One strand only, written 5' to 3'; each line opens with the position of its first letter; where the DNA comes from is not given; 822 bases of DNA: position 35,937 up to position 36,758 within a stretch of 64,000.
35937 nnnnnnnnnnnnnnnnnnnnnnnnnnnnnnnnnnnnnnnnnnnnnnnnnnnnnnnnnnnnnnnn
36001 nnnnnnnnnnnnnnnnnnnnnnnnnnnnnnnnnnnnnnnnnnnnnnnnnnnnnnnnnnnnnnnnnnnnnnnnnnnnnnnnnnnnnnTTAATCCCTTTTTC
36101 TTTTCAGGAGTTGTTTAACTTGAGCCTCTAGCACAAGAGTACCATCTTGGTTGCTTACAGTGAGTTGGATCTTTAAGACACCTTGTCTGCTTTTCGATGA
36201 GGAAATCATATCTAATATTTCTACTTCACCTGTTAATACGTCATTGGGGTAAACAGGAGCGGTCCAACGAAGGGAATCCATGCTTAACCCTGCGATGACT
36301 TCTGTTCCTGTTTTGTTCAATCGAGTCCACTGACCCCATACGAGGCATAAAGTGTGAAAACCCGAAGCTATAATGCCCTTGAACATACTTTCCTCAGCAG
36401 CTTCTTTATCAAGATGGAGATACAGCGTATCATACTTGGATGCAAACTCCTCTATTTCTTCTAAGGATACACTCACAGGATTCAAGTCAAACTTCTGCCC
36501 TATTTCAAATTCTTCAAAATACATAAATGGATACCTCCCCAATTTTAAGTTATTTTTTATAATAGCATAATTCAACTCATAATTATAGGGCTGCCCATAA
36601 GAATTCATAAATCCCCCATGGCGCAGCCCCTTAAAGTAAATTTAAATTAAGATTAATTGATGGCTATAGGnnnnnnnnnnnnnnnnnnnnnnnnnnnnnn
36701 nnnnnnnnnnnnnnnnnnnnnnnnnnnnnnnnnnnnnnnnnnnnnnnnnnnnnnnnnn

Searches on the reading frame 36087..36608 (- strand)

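Call 3: search_protein_families(library=pfam, proteins=[window:36087-36608:-])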
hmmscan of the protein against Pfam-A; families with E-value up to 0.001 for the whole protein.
window:36087-36608:- (173 aa): 2 families
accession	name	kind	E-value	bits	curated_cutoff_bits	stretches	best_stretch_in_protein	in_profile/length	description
PF01575.25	MaoC_dehydratas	-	1.5e-21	76.7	27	1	35-150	5-120/123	MaoC like domain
PF13452.11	FAS1_DH_region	-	1e-05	26.1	22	1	36-161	3-131/132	FAS1-like, dehydratase domain region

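Call 6: search_protein_families(library=ncbifam, proteins=[window:36087-36608:-])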
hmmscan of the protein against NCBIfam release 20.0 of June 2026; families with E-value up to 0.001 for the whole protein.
window:36087-36608:- (173 aa): 3 families
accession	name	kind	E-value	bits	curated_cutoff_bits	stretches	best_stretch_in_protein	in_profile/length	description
TIGR02278.1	PaaN-DH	equivalog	5.2e-16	58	562.8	1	27-167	520-661/664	phenylacetic acid degradation bifunctional protein PaaZ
NF038241.1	RipB_Ich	equivalog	1.9e-11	44.2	340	1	29-167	22-161/175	(R)-specific enoyl-CoA hydratase RipB/Ich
NF006045.0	PRK08190.1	subfamily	1.8e-06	27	282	1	30-164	10-137/467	bifunctional enoyl-CoA hydratase/phosphate acetyltransferase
